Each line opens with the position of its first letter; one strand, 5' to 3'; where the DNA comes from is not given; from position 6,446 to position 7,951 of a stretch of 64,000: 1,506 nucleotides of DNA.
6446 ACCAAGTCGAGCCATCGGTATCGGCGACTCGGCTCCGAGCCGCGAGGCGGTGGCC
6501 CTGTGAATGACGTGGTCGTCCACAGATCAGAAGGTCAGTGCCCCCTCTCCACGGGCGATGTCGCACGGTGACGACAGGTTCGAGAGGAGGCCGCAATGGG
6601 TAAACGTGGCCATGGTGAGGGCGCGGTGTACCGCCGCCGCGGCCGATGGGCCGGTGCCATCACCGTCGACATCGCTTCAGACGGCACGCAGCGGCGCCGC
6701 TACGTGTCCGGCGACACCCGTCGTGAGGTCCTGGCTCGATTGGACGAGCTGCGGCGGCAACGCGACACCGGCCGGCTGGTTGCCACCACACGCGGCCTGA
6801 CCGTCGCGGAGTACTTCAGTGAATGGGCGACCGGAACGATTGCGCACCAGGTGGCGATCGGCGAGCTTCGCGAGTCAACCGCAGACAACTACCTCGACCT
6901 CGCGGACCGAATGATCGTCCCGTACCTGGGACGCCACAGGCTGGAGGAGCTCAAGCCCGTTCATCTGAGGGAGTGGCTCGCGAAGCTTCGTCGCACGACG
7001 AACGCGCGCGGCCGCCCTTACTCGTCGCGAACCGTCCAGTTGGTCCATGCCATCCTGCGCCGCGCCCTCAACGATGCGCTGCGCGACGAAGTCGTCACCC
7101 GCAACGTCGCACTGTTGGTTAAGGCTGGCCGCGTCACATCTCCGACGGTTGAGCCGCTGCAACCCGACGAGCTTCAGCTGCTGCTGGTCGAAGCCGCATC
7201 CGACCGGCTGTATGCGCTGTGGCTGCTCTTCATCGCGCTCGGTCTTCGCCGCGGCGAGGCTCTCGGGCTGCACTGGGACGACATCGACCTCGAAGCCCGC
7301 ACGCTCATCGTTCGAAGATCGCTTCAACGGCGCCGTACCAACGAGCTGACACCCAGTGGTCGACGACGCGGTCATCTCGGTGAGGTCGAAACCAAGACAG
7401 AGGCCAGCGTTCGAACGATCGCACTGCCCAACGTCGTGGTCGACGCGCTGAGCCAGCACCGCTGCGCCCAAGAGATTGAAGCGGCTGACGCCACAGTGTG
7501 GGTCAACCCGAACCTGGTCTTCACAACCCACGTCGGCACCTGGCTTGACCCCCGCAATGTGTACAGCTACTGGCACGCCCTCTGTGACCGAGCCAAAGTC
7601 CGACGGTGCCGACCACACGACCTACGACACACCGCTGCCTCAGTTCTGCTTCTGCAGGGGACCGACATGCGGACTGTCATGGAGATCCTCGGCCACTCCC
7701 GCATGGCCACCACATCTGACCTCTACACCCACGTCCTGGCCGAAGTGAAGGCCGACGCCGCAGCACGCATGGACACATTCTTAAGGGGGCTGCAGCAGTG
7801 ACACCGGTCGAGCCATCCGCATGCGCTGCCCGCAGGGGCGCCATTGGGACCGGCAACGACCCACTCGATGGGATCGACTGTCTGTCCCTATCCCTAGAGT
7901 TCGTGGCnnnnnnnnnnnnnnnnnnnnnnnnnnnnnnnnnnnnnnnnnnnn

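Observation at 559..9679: About 9.1-kb integrative mobilizable element inserted in tRNA-Arg(ACG), bounded by a 46-bp tRNA-derived direct repeat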

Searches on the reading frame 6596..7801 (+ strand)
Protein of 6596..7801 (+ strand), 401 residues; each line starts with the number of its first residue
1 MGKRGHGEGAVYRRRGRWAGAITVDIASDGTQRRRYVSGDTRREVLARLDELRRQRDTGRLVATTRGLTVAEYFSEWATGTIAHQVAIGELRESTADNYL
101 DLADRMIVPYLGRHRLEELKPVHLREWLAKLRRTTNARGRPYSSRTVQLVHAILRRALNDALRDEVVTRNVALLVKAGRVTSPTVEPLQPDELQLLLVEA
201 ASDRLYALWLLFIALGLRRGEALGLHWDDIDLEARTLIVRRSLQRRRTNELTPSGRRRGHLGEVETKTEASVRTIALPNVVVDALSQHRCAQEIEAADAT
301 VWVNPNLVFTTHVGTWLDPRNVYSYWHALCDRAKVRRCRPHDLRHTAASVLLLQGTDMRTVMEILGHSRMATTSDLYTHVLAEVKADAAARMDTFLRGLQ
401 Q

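Call 8: search_protein_families(library=pfam, proteins=[window:6596-7801:+], max_evalue=0.01)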
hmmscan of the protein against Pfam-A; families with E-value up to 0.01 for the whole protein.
window:6596-7801:+ (401 aa): 3 families
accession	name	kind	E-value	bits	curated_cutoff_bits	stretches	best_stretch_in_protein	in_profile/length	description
PF00589.27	Phage_integrase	-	7.3e-24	84.9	27.1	1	188-381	3-169/172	Phage integrase family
PF14659.12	Phage_int_SAM_3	-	4.7e-07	30.4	22.6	1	89-131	15-57/58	Phage integrase, N-terminal SAM-like domain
PF22022.2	Phage_int_M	-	0.0035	18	27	1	76-165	3-87/96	Phage integrase central domain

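Call 9: search_protein_families(library=ncbifam, proteins=[window:6596-7801:+], max_evalue=0.01)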
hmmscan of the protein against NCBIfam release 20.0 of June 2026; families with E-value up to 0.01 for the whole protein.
window:6596-7801:+ (401 aa): 10 families
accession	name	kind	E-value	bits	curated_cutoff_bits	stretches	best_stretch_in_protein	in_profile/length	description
TIGR02224.1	recomb_XerC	equivalog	7e-27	94.6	335.15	2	273-383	172-280/295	tyrosine recombinase XerC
NF040815.2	recomb_XerA_Arch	equivalog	2e-23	83.3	220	2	306-381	180-255/263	site-specific tyrosine recombinase/integron integrase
TIGR02225.1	recomb_XerD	equivalog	3.8e-20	72.4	329.6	1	109-383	30-277/290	site-specific tyrosine recombinase XerD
NF001399.0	PRK00283.1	subfamily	2.9e-18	66.1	279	2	276-383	181-286/300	tyrosine recombinase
TIGR02249.1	integrase_gron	subfamily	3.8e-14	52.7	265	1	337-388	258-308/315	integron integrase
NF003462.0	PRK05084.1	equivalog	4.3e-12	45.4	267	1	337-393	302-357/360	tyrosine recombinase XerS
NF011946.0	PRK15417.1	equivalog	7.9e-12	45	435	1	335-394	271-329/337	integron integrase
NF002331.0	PRK01287.1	subfamily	5.1e-09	35.6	371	1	306-380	237-312/365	site-specific tyrosine recombinase XerC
NF007371.0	PRK09871.1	subfamily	1.5e-07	31.2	222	1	306-374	100-169/198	tyrosine-type DNA invertase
NF007370.0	PRK09870.1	subfamily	1.5e-05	24.7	221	0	306-373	105-173/200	tyrosine-type DNA invertase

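Call 10: find_encoding_contigs(protein=window:6596-7801:+, flank=10000, max_places=10)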
Protein window:6596-7801:+ (401 aa): no gene with exactly this product is on record in the collection.

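Call 19: find_homologous_proteins(query=window:6596-7801:+, max_evalue=1e-20)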
Query window:6596-7801:+ (401 aa): 2027 proteins with E <= 1e-20 among 8000 candidates; the best 120 are listed.
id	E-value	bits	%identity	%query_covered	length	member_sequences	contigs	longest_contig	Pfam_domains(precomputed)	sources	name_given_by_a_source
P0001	3.8e-259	877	100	100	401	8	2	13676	PF14659.13,PF00589.28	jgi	jgi:integrase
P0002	4.3e-220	748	85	100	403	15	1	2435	PF14659.13,PF00589.28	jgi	jgi:integrase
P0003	2.4e-219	746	84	100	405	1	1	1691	PF14659.13,PF00589.28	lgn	-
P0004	1.1e-218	744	85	100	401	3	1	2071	PF14659.13,PF00589.28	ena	-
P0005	6.3e-218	741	84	100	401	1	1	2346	PF14659.13,PF00589.28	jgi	-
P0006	1.5e-217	740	83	100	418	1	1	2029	PF14659.13,PF00589.28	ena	-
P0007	5.8e-217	738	83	100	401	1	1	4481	PF14659.13,PF00589.28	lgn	-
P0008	7.8e-217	738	83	100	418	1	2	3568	PF14659.13,PF00589.28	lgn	-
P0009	9.9e-215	731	82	100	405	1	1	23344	PF14659.13,PF00589.28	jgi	jgi:integrase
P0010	3.5e-210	716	81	100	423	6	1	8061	PF14659.13,PF00589.28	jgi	jgi:integrase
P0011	2.0e-209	713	80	100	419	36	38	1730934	PF14659.13,PF00589.28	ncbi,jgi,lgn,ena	jgi:integrase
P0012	6.6e-209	712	81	100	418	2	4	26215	PF14659.13,PF00589.28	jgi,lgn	jgi:integrase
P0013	1.0e-206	704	79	100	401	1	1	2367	PF14659.13,PF00589.28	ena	-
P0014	1.4e-201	687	99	79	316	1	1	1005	PF14659.13,PF00589.28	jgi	jgi:integrase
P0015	6.5e-194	662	96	79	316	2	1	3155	PF14659.13,PF00589.28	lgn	-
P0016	2.1e-192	657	76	100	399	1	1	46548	PF14659.13,PF00589.28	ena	-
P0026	1.0e-145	504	58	99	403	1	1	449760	PF14659.13,PF00589.28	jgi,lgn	jgi:integrase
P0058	1.1e-97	345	47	99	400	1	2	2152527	PF14659.13,PF00589.28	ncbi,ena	-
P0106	4.0e-80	288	44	98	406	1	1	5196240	PF14659.13,PF00589.28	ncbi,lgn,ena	-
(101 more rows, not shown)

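Call 21: find_encoding_contigs(protein=P0001, flank=10000, max_places=6)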
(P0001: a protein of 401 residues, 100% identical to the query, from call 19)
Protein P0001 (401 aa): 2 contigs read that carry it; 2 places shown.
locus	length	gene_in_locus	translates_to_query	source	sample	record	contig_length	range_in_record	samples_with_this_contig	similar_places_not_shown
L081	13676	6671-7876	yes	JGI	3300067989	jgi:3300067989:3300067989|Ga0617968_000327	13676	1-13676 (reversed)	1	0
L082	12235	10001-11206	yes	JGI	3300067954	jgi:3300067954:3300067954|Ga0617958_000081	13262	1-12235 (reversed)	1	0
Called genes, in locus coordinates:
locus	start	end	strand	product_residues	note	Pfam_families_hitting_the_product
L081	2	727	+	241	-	?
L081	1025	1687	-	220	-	-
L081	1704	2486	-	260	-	-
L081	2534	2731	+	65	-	-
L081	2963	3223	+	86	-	-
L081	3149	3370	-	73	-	PF12728:HTH_17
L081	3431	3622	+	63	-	-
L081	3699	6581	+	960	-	PF08751:TrwC, PF13604:AAA_30, PF01443:Viral_helicase1 (faint), PF13245:AAA_19, PF22232:TraI_hel_assoc_N (weak), PF18335:SH3_13 (weak)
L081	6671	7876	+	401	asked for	PF14659:Phage_int_SAM_3 (weak), PF00589:Phage_integrase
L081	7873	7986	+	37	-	-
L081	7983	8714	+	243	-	PF07804:HipA_C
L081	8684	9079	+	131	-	PF00239:Resolvase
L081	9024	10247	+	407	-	PF07508:Recombinase, PF13408:Zn_ribbon_recom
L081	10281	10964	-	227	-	-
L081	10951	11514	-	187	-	-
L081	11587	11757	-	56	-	-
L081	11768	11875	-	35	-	-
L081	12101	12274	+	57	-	PF07411:DUF1508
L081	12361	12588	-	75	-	-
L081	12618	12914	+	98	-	-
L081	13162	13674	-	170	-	?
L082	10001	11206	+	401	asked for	PF14659:Phage_int_SAM_3 (weak), PF00589:Phage_integrase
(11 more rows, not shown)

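Call 22: find_encoding_contigs(protein=P0011, flank=10000, max_places=10)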
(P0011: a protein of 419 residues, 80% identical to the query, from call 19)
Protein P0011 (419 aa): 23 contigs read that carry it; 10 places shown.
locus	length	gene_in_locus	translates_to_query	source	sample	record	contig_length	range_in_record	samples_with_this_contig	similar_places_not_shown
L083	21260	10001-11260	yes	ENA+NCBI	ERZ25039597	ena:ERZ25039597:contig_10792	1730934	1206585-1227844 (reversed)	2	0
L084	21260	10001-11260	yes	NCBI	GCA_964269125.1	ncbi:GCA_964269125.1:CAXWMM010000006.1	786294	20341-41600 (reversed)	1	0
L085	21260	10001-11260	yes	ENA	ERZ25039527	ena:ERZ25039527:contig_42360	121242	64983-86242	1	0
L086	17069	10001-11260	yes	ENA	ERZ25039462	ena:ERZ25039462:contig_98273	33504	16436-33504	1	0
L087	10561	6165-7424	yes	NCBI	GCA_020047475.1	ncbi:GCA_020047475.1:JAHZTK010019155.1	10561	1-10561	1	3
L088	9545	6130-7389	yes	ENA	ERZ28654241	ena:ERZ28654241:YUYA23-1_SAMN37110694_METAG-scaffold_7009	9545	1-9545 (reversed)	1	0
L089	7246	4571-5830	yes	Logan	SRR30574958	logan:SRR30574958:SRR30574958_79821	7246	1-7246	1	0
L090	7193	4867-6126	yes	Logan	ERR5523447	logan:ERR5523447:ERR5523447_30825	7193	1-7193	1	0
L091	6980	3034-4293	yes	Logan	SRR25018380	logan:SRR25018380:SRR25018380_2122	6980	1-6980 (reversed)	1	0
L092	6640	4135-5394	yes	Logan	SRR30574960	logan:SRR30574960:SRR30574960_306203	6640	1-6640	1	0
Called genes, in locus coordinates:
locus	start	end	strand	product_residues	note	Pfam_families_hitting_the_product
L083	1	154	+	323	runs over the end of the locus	-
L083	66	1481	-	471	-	PF00144:Beta-lactamase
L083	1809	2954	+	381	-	PF05977:MFS_3, PF07690:MFS_1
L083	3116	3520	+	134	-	PF06150:ChaB, PF07498:Rho_N (weak)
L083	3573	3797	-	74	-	-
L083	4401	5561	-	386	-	PF02661:Fic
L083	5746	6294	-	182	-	PF07929:PRiA4_ORF3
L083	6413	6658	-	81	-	PF12728:HTH_17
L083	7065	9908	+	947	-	PF08751:TrwC, PF22232:TraI_hel_assoc_N (faint), PF13245:AAA_19, PF13604:AAA_30, PF01443:Viral_helicase1 (faint), PF13538:UvrD_C_2 (weak)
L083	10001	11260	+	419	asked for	PF14659:Phage_int_SAM_3 (weak), PF00589:Phage_integrase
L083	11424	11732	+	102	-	-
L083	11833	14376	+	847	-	PF00403:HMA, PF00122:E1-E2_ATPase, PF00702:Hydrolase, PF08282:Hydrolase_3 (faint), PF12710:HAD (weak)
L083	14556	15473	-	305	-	PF25852:DUF6242_C (faint)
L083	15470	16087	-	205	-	PF03713:DUF305, PF13628:DUF4142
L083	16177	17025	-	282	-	PF00394:Cu-oxidase, PF07731:Cu-oxidase_2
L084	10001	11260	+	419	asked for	PF14659:Phage_int_SAM_3 (weak), PF00589:Phage_integrase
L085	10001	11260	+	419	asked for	PF14659:Phage_int_SAM_3 (weak), PF00589:Phage_integrase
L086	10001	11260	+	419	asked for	PF14659:Phage_int_SAM_3 (weak), PF00589:Phage_integrase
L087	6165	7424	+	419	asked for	PF14659:Phage_int_SAM_3 (weak), PF00589:Phage_integrase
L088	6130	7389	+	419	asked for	PF14659:Phage_int_SAM_3 (weak), PF00589:Phage_integrase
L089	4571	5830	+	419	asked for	PF14659:Phage_int_SAM_3 (weak), PF00589:Phage_integrase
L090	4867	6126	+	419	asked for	PF14659:Phage_int_SAM_3 (weak), PF00589:Phage_integrase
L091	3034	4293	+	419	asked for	PF14659:Phage_int_SAM_3 (weak), PF00589:Phage_integrase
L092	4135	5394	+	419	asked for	PF14659:Phage_int_SAM_3 (weak), PF00589:Phage_integrase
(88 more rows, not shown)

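Call 34: find_encoding_contigs(protein=P0016, flank=10000, max_places=3)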
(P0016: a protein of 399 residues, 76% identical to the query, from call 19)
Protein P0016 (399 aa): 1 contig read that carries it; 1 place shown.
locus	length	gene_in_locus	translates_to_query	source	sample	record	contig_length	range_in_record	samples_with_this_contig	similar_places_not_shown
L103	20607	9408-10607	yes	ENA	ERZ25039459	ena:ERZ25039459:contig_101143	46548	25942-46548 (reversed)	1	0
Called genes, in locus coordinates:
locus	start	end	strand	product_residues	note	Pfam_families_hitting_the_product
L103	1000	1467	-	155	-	-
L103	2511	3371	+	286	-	-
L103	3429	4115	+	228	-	-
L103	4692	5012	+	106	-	PF01909:NTP_transf_2, PF18765:Polbeta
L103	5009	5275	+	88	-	-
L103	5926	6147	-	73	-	PF12728:HTH_17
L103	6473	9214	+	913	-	PF08751:TrwC, PF13604:AAA_30, PF13245:AAA_19, PF13401:AAA_22 (weak)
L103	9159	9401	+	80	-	-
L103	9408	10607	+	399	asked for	PF14659:Phage_int_SAM_3 (faint), PF00589:Phage_integrase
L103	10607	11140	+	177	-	-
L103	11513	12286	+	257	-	PF08797:HIRAN (faint)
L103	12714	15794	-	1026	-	PF03382:DUF285, PF00041:fn3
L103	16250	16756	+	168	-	PF13191:AAA_16 (weak)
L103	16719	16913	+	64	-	-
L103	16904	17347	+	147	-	-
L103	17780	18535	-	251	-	PF00106:adh_short, PF08659:KR, PF01370:Epimerase (weak), PF13561:adh_short_C2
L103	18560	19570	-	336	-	PF08240:ADH_N, PF16912:Glu_dehyd_C (weak), PF00107:ADH_zinc_N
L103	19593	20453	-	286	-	PF01557:FAA_hydrolase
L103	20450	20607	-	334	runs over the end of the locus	PF08450:SGL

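Call 35: find_encoding_contigs(protein=P0009, flank=10000, max_places=3)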
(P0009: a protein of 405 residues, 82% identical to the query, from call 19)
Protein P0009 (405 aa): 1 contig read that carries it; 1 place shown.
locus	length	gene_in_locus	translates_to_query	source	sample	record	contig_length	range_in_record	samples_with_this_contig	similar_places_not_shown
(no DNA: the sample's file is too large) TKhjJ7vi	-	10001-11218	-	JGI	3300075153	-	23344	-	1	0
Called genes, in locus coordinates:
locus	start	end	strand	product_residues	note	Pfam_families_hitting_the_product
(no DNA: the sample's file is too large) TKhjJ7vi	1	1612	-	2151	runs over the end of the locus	-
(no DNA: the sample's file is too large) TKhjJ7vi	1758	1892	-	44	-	-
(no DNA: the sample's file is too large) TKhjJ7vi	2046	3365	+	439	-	PF01381:HTH_3, PF12844:HTH_19 (weak), PF13560:HTH_31, PF14559:TPR_19 (faint), PF07719:TPR_2 (faint), PF07721:TPR_4 (faint), PF13181:TPR_8 (faint), PF13428:TPR_14 (faint), +5 more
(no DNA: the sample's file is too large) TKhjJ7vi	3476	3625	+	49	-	-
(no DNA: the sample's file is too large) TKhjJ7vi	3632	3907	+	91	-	PF13031:DUF3892 (weak)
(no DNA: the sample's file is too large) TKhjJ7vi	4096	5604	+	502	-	-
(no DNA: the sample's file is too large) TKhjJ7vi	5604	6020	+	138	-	-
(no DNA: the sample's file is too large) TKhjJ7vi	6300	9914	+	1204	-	PF08751:TrwC, PF13086:AAA_11 (faint), PF13245:AAA_19, PF13604:AAA_30, PF27170:SH3_Rv2311 (weak), PF13538:UvrD_C_2 (weak)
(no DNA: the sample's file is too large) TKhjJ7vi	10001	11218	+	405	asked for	PF14659:Phage_int_SAM_3 (weak), PF00589:Phage_integrase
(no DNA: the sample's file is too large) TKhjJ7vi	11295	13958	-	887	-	PF24390:PRTase-CE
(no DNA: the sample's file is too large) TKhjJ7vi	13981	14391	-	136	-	-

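Call 36: find_encoding_contigs(protein=P0026, flank=10000, max_places=3)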
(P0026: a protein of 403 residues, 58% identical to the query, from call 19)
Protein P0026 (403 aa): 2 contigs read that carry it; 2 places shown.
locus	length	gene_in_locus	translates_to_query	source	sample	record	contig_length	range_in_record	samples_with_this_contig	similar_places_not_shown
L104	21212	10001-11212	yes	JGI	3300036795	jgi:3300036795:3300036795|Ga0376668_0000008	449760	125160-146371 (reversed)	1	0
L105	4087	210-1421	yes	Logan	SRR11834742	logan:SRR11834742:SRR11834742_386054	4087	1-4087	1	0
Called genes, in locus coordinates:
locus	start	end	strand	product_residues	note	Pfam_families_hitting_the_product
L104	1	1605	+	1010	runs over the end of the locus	PF04851:ResIII (weak)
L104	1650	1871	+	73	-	-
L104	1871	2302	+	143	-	PF01850:PIN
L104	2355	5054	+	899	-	PF01555:N6_N4_Mtase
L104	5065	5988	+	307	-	-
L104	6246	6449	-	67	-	-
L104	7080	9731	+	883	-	PF08751:TrwC, PF13604:AAA_30, PF01443:Viral_helicase1 (faint), PF13245:AAA_19, PF13401:AAA_22 (faint), PF18335:SH3_13 (weak)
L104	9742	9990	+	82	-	PF21531:Rv2175c_wHTH (weak), PF12728:HTH_17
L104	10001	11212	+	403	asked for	PF14659:Phage_int_SAM_3 (weak), PF00589:Phage_integrase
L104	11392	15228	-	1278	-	PF07693:KAP_NTPase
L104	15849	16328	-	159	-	PF00903:Glyoxalase, PF13468:Glyoxalase_3 (weak), PF13669:Glyoxalase_4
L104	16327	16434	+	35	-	-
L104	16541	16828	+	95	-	PF01817:CM_2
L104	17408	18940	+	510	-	PF03007:WS_DGAT_cat, PF06974:WS_DGAT_C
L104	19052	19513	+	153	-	PF01272:GreA_GreB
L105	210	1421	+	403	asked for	PF14659:Phage_int_SAM_3 (weak), PF00589:Phage_integrase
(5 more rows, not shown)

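Call 53: search_protein_families(library=padloc, proteins=[L081:1025-1687:-, L081:1704-2486:-], max_evalue=0.01)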
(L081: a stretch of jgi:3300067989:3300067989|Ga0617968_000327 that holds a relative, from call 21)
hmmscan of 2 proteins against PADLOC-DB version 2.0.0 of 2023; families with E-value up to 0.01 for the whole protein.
L081:1025-1687:- (220 aa): 0 families

L081:1704-2486:- (260 aa): 0 families

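Call 54: search_protein_families(library=pfam, proteins=[L081:1025-1687:-, L081:1704-2486:-, L103:10607-11140:+, L103:11513-12286:+, L081:7983-8714:+], max_evalue=0.01)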
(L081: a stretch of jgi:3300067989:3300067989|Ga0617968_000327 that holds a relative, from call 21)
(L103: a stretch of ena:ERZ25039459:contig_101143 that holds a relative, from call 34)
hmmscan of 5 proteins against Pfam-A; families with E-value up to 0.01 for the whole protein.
L081:1025-1687:- (220 aa): 0 families

L081:1704-2486:- (260 aa): 0 families

L103:10607-11140:+ (177 aa): 0 families

L103:11513-12286:+ (257 aa): 1 family
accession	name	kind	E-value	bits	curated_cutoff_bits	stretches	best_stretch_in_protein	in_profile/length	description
PF08797.16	HIRAN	-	3.4e-05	24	24.7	1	139-214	3-70/96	HIRAN domain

L081:7983-8714:+ (243 aa): 1 family
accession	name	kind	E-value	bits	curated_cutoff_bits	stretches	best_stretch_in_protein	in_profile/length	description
PF07804.18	HipA_C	-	5.6e-10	39.7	30.5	1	22-185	5-162/213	HipA-like C-terminal domain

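Call 56: find_encoding_contigs(protein=P0058, flank=10000, max_places=2)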
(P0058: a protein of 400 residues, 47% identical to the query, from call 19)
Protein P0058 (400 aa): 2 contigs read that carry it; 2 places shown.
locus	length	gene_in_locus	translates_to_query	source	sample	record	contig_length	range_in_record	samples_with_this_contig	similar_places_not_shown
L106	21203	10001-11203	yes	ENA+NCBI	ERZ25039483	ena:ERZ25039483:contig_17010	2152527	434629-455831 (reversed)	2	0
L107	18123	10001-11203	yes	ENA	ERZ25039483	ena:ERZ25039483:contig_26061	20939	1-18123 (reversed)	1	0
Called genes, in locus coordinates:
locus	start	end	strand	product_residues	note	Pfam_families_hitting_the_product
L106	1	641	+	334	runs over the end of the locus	PF12623:Hen1_L, PF13489:Methyltransf_23, PF05175:MTS (weak), PF08241:Methyltransf_11 (weak), PF08242:Methyltransf_12, PF13649:Methyltransf_25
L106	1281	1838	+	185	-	-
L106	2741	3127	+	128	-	PF16542:PNKP_ligase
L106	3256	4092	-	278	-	PF01839:FG-GAP (faint), PF13517:FG-GAP_3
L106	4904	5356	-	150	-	-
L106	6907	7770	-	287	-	PF14243:R2K_3, PF18299:R2K_2 (weak)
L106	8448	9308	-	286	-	-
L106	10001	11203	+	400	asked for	PF14659:Phage_int_SAM_3 (weak), PF00589:Phage_integrase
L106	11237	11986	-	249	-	-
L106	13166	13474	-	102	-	-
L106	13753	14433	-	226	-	PF14452:Multi_ubiq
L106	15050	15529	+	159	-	PF06114:Peptidase_M78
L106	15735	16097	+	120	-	PF01844:HNH (weak), PF14279:HNH_5 (weak)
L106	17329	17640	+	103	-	PF08239:SH3_3 (weak)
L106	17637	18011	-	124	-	PF21597:TetR_C_43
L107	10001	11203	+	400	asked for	PF14659:Phage_int_SAM_3 (weak), PF00589:Phage_integrase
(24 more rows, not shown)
